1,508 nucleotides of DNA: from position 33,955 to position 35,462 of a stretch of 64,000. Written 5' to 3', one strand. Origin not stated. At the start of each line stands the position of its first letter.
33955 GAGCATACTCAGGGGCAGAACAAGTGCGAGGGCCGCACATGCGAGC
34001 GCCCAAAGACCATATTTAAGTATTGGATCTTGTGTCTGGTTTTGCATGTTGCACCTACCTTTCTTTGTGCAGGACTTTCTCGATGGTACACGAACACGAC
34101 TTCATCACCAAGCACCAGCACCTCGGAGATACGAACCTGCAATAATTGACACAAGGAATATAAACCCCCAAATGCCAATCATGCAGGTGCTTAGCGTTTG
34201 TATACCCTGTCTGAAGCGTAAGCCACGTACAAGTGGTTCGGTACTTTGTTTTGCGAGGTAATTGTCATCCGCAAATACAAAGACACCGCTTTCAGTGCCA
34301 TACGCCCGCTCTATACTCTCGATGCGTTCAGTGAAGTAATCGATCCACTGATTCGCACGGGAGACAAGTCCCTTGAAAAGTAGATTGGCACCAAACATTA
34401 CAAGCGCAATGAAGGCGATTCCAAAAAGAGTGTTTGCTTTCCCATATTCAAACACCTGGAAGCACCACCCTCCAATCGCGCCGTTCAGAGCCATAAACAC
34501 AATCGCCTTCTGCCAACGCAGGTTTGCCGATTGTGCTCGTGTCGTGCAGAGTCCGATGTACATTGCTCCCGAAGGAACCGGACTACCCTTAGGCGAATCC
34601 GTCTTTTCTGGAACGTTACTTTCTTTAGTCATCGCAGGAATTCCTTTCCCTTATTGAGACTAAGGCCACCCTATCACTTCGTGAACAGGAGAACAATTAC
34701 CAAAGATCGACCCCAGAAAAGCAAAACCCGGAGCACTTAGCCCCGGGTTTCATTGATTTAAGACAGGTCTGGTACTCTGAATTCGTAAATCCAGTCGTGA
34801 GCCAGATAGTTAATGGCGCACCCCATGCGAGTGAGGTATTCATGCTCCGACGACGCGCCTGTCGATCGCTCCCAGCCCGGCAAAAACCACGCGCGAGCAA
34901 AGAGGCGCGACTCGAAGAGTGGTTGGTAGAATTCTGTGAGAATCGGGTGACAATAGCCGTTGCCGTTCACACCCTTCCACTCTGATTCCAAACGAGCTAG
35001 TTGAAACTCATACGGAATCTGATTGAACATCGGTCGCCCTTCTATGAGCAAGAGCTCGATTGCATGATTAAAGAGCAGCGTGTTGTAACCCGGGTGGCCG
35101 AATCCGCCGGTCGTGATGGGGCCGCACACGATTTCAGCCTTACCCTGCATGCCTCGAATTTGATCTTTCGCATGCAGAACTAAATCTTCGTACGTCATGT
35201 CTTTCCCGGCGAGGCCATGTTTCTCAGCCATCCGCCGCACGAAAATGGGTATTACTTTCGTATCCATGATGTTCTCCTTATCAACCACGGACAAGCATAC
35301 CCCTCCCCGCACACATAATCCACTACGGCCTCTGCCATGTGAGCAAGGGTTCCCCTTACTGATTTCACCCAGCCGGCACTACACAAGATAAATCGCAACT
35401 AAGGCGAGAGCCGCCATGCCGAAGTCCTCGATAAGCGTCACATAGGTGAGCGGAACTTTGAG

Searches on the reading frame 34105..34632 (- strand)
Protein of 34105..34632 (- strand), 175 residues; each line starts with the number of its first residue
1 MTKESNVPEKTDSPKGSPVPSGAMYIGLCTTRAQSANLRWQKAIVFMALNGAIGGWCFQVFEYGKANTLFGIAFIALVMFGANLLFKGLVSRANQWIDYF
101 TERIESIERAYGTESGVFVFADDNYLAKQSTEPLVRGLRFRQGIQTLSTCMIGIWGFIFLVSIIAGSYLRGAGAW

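Call 7: search_protein_families(library=pfam, proteins=[window:34105-34632:-], max_evalue=0.001)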
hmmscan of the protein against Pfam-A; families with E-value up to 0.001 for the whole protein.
window:34105-34632:- (175 aa): 1 family
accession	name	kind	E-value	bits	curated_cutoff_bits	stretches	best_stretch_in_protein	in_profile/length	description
PF24838.2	8xMP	-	3.9e-07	30.4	30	1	31-163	10-135/136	Octameric membrane protein family (8xMP)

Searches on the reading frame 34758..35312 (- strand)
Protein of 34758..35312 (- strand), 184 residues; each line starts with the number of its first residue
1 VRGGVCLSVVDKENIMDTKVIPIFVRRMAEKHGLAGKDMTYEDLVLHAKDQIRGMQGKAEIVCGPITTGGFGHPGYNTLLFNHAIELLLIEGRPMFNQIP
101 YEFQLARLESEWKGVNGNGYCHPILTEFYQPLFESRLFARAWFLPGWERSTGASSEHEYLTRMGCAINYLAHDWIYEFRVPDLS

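Call 7: search_protein_families(library=pfam, proteins=[window:34758-35312:-], max_evalue=0.001)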
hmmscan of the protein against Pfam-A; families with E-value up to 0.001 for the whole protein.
window:34758-35312:- (184 aa): 1 family
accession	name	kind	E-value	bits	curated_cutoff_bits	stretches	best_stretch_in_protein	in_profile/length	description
PF14359.12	DUF4406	-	0.00026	21.8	22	0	143-169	65-91/91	Domain of unknown function (DUF4406)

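Call 46: search_protein_families(library=pfam, proteins=[window:34758-35312:-], max_evalue=0.001)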
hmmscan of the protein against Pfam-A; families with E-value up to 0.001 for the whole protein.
window:34758-35312:- (184 aa): 1 family
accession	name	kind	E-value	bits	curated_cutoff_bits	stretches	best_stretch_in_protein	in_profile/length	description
PF14359.12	DUF4406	-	0.00026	21.8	22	0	143-169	65-91/91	Domain of unknown function (DUF4406)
